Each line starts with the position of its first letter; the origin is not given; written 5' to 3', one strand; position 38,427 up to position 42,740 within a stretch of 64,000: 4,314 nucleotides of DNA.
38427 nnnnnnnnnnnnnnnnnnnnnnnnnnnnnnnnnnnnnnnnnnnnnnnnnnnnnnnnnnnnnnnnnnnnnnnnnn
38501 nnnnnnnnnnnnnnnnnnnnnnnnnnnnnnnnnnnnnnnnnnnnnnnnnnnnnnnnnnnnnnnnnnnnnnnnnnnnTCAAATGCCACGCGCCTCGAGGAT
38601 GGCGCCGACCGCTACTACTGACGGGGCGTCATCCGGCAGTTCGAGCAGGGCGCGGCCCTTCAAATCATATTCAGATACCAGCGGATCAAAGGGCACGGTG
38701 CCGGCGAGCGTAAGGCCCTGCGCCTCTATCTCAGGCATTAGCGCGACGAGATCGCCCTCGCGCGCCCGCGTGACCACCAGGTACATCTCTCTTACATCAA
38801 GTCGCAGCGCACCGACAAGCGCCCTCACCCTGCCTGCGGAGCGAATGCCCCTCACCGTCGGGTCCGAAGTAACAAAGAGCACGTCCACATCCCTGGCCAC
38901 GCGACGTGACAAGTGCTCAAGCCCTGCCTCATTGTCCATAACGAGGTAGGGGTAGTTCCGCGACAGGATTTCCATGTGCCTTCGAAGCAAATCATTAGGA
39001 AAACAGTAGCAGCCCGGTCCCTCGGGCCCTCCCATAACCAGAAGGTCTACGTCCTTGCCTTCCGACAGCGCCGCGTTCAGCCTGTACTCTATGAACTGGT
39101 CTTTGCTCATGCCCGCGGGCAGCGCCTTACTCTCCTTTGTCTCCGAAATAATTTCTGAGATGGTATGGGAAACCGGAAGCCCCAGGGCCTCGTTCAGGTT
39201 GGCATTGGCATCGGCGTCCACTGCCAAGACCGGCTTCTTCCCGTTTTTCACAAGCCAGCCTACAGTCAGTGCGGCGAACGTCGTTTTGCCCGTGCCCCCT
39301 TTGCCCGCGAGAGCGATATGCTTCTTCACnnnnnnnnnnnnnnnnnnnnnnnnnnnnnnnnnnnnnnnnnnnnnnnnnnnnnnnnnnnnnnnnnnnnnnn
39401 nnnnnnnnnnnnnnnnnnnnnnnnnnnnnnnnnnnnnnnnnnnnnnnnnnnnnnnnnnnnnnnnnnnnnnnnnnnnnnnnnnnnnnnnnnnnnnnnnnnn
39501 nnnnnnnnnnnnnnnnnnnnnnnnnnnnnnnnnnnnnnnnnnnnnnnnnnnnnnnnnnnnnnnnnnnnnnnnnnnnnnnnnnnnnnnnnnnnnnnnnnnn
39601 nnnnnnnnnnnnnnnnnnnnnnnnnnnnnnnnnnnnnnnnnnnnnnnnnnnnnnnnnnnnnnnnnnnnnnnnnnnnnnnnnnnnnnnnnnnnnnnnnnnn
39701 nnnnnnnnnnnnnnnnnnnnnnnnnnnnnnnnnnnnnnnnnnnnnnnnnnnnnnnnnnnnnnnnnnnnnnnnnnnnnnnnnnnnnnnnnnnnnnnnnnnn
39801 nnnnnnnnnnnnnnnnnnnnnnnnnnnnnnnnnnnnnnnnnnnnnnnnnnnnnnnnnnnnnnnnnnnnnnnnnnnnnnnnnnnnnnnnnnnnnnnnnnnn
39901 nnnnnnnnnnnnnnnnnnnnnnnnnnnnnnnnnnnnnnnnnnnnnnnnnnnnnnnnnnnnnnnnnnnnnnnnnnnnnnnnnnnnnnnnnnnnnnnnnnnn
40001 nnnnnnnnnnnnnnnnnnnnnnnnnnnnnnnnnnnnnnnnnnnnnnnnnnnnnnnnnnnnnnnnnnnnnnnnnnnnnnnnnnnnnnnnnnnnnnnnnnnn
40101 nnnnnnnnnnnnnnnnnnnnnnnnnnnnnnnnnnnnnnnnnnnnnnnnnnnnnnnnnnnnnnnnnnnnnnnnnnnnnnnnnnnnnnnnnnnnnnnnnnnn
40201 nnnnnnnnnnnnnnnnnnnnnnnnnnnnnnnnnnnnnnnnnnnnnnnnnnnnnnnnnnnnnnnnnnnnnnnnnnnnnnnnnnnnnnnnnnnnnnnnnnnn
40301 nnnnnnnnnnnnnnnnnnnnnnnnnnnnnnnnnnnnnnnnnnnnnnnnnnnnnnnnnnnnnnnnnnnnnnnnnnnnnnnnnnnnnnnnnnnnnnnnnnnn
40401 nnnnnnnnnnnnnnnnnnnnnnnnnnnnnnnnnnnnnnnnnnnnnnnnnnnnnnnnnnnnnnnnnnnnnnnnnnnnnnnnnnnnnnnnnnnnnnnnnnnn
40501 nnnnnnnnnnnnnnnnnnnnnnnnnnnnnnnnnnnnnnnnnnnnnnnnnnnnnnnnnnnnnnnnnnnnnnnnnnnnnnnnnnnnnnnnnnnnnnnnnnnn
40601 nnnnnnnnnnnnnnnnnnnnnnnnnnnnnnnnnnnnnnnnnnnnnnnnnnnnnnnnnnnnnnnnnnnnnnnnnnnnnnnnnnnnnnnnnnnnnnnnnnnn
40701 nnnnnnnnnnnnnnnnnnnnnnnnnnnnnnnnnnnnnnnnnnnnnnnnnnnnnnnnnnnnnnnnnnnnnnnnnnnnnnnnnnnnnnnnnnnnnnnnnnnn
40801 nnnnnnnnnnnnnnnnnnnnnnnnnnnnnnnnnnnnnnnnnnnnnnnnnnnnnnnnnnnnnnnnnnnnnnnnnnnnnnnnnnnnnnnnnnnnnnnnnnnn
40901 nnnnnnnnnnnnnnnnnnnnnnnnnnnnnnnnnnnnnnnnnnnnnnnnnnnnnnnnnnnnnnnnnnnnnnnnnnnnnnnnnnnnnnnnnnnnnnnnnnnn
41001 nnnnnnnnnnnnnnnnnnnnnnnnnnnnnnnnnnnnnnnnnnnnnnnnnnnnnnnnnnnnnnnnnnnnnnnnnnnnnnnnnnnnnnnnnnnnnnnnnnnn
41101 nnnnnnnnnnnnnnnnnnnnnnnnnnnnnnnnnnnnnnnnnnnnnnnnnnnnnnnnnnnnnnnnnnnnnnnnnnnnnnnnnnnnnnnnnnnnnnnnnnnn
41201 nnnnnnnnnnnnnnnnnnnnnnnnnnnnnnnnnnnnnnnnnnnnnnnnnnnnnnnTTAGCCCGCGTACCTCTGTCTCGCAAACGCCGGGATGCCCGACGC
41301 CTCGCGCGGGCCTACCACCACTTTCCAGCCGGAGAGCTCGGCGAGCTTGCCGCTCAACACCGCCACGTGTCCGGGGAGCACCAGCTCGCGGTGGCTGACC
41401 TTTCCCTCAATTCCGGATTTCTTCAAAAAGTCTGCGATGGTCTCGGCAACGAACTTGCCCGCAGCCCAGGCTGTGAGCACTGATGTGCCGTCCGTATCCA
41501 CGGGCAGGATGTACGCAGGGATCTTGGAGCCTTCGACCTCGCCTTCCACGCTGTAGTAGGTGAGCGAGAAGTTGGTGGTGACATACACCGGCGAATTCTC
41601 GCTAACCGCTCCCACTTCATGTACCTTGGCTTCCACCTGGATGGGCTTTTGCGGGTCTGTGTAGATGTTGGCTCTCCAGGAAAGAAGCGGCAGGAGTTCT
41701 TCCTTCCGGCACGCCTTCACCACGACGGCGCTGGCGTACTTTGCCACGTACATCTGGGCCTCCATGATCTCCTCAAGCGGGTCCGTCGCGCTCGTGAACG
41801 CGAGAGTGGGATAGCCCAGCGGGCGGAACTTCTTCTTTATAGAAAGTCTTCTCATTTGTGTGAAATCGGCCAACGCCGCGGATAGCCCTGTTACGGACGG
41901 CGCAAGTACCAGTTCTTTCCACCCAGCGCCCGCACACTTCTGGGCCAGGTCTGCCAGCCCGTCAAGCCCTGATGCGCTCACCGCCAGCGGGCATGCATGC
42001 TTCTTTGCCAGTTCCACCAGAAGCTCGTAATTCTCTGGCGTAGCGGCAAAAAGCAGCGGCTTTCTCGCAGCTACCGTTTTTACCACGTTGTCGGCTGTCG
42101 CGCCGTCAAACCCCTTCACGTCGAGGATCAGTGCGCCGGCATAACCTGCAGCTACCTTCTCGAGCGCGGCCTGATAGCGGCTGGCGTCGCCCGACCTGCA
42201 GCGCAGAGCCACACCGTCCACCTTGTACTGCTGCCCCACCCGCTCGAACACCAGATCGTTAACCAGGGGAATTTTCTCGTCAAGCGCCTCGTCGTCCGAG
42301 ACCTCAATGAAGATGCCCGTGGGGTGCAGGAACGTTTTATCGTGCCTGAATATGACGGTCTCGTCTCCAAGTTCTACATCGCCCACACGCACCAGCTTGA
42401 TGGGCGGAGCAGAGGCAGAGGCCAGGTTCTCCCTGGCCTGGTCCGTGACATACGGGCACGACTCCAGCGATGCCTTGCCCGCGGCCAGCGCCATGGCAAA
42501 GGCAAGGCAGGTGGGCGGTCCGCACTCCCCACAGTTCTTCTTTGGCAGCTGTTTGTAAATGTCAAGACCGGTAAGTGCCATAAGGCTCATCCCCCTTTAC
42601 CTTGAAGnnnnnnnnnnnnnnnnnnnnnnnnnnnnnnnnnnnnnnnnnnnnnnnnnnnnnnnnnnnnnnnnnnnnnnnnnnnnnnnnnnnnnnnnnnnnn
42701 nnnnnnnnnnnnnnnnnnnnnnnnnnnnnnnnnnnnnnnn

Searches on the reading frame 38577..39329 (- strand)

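Call 4: search_protein_families(library=pfam, proteins=[window:38577-39329:-], max_evalue=0.01)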
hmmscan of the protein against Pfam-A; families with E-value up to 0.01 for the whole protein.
window:38577-39329:- (250 aa): 8 families
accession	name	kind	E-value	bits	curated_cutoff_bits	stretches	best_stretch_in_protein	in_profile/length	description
PF01656.29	CbiA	-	7.3e-12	45.8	25.4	1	7-226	4-123/125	CobQ/CobB/MinD/ParA nucleotide binding domain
PF13614.12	AAA_31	-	4.4e-08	33.7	27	1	5-155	4-147/177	AAA domain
PF02374.21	ArsA_ATPase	-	1.7e-05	24.6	24.3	1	3-59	2-57/305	Anion-transporting ATPase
PF16575.11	CLP1_P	-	0.00043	20.6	26.6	1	9-42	1-33/188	mRNA cleavage and polyadenylation factor CLP1 P-loop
PF13245.12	AAA_19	-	0.00047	20.8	25.1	1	3-81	12-90/134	AAA domain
PF13604.12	AAA_30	-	0.0012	19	27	1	6-66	22-82/191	AAA domain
PF13479.12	AAA_24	-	0.0026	18.1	27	1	2-67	2-58/195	AAA domain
PF00142.24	Fer4_NifH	-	0.0039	17.1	25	1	4-64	2-62/271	4Fe-4S iron sulfur cluster binding proteins, NifH/frxC family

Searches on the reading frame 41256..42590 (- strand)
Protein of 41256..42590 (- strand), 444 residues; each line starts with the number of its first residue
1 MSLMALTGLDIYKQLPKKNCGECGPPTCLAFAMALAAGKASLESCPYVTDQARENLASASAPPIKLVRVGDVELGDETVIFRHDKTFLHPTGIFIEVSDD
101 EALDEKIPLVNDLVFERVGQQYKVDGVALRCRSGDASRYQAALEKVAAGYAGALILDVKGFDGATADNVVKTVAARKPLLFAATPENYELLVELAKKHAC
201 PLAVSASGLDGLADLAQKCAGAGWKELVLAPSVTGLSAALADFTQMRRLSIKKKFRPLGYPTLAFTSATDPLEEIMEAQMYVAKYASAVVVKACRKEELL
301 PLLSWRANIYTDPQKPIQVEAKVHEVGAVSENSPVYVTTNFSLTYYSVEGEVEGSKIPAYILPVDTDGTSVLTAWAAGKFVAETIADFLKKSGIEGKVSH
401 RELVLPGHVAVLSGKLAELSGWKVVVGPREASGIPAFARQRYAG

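Call 4: search_protein_families(library=pfam, proteins=[window:41256-42590:-], max_evalue=0.01)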
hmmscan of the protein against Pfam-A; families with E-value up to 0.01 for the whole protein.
window:41256-42590:- (444 aa): 3 families
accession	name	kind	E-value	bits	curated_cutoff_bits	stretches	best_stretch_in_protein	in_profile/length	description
PF03599.22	CdhD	-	3.7e-105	352.3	24.8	1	71-437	10-386/387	CO dehydrogenase/acetyl-CoA synthase delta subunit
PF04060.18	FeS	-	9.1e-14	51.3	23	1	15-47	1-33/33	Putative Fe-S cluster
PF14149.11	YhfH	-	0.0047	17.2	27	1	10-24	6-20/37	YhfH-like protein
